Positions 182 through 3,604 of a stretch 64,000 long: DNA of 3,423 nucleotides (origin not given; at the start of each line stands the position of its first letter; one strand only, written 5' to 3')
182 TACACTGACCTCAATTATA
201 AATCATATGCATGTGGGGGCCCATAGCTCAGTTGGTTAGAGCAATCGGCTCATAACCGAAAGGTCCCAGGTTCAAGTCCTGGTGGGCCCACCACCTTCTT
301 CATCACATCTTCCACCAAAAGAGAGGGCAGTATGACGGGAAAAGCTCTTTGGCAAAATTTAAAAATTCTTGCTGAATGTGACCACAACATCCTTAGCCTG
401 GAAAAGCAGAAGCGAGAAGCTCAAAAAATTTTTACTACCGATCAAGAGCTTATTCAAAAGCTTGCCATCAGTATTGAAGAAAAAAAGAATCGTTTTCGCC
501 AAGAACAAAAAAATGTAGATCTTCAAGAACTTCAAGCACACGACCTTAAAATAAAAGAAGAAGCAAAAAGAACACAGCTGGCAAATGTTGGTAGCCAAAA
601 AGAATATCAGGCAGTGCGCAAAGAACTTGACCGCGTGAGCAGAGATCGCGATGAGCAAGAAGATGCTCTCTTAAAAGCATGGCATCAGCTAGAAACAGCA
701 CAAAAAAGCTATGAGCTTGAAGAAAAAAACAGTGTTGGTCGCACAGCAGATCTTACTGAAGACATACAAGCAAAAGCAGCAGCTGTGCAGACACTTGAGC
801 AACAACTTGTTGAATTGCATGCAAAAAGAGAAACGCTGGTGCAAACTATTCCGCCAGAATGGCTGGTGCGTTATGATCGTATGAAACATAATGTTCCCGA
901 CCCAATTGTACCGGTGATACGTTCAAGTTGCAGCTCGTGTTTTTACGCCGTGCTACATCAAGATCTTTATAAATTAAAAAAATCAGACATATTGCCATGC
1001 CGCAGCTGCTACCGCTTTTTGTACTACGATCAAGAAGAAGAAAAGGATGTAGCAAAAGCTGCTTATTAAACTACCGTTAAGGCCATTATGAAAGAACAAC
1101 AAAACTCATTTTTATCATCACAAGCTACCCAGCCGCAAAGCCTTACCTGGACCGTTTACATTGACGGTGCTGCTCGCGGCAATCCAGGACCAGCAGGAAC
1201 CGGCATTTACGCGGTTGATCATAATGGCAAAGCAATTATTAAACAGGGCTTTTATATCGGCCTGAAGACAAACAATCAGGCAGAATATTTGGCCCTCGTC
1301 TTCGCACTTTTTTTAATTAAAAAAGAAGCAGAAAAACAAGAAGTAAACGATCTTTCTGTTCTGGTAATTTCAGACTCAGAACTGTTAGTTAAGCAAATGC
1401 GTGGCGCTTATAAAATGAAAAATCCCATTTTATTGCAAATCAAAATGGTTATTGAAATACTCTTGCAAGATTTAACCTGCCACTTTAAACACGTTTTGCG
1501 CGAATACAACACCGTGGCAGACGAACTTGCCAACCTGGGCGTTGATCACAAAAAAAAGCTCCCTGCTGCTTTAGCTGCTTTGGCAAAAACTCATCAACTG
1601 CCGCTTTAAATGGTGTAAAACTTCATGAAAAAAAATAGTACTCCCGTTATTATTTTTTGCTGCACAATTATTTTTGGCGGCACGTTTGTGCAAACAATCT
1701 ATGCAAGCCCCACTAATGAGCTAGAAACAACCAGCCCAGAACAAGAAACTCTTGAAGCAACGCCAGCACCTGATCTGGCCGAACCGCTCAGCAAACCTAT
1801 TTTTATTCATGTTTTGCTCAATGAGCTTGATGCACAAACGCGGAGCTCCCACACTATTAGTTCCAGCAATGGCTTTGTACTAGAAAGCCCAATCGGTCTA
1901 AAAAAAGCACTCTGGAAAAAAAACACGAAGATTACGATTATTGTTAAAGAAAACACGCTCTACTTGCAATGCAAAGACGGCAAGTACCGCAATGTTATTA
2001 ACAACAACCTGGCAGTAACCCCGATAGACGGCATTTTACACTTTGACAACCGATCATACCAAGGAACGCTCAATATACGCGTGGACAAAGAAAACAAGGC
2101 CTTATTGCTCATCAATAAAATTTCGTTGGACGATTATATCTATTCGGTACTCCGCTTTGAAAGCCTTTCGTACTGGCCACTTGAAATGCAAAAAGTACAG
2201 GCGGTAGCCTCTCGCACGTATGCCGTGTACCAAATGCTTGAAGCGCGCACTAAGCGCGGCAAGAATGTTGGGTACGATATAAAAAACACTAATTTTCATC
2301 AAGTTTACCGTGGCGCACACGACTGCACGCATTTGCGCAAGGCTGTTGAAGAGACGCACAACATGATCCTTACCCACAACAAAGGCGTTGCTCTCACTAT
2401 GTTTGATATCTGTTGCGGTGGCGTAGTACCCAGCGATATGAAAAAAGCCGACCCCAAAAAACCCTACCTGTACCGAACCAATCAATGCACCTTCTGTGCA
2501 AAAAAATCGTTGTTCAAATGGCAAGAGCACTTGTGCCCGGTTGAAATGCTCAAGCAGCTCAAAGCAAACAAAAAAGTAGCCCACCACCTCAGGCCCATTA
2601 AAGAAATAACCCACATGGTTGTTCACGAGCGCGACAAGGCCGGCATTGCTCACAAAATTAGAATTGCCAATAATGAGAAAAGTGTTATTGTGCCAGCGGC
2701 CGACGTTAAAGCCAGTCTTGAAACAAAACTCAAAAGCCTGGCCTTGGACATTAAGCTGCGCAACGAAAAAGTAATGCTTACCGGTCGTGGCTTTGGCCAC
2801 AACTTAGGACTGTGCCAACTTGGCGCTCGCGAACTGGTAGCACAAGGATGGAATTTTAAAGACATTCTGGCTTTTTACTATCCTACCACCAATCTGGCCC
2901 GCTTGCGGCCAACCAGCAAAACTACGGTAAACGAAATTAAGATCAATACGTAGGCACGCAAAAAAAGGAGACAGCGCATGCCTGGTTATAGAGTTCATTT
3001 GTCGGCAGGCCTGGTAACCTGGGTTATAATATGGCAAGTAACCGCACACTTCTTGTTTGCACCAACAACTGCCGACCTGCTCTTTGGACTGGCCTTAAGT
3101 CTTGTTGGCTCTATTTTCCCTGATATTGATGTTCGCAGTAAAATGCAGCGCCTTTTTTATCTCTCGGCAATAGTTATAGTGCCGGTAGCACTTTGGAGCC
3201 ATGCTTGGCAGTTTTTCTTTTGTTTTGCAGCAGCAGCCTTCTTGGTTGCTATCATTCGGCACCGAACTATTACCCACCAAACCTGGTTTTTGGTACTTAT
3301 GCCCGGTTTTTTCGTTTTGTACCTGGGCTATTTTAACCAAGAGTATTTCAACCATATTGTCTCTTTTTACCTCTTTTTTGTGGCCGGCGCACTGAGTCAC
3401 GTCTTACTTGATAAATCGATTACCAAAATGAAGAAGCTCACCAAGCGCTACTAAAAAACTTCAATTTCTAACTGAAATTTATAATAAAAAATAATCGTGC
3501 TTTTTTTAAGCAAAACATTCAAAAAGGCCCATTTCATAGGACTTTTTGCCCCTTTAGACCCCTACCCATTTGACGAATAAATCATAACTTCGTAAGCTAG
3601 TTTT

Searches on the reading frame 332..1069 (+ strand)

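Call 73: search_protein_families(library=pfam, proteins=[window:332-1069:+], max_evalue=0.0001)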
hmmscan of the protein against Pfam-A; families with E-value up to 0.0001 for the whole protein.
window:332-1069:+ (245 aa): 1 family
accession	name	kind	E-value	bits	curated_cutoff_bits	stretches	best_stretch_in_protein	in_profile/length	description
PF24481.2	CT398_CC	-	4.1e-06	27.2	27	1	13-186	1-177/180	CT398-like coiled coil hairpin domain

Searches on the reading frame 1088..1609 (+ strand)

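Call 73: search_protein_families(library=pfam, proteins=[window:1088-1609:+], max_evalue=0.0001)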
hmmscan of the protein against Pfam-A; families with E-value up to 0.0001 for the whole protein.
window:1088-1609:+ (173 aa): 2 families
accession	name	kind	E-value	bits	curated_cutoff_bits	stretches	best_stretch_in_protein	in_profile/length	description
PF13456.12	RVT_3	-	4.7e-15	56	21.6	1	26-150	3-122/123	Reverse transcriptase-like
PF00075.30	RNase_H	-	1.4e-09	38.7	25.8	1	21-150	4-138/141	RNase H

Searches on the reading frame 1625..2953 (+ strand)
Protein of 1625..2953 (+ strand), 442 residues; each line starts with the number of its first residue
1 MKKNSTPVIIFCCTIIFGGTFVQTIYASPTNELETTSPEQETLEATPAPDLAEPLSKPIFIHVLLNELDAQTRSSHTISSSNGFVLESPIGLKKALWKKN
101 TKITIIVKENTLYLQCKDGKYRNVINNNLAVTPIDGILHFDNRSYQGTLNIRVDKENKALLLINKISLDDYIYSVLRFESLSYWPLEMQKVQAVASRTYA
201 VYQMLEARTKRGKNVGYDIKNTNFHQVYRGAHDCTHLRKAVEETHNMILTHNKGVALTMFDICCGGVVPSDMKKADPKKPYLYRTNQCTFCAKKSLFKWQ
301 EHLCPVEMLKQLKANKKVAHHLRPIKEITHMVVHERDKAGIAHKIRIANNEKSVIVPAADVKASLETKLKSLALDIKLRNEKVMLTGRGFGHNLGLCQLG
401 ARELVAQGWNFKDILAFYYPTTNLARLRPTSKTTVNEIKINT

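Call 73: search_protein_families(library=pfam, proteins=[window:1625-2953:+], max_evalue=0.0001)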
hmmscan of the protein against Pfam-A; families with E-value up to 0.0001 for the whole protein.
window:1625-2953:+ (442 aa): 1 family
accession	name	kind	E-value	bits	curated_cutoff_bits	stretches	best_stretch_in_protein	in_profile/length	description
PF08486.15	SpoIID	-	8.1e-19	68.5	23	1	157-251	2-97/97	Stage II sporulation protein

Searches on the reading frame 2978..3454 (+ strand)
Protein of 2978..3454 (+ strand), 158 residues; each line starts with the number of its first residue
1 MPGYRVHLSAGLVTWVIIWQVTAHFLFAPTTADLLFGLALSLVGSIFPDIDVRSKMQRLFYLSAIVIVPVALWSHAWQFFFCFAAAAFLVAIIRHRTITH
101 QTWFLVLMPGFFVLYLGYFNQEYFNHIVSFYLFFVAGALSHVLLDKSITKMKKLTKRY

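Call 73: search_protein_families(library=pfam, proteins=[window:2978-3454:+], max_evalue=0.0001)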
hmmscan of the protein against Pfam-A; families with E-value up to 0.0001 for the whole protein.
window:2978-3454:+ (158 aa): 1 family
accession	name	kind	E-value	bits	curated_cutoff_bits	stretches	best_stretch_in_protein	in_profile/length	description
PF04307.19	YdjM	-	1.4e-11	44.6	29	1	7-145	6-106/176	YdjM inner membrane protein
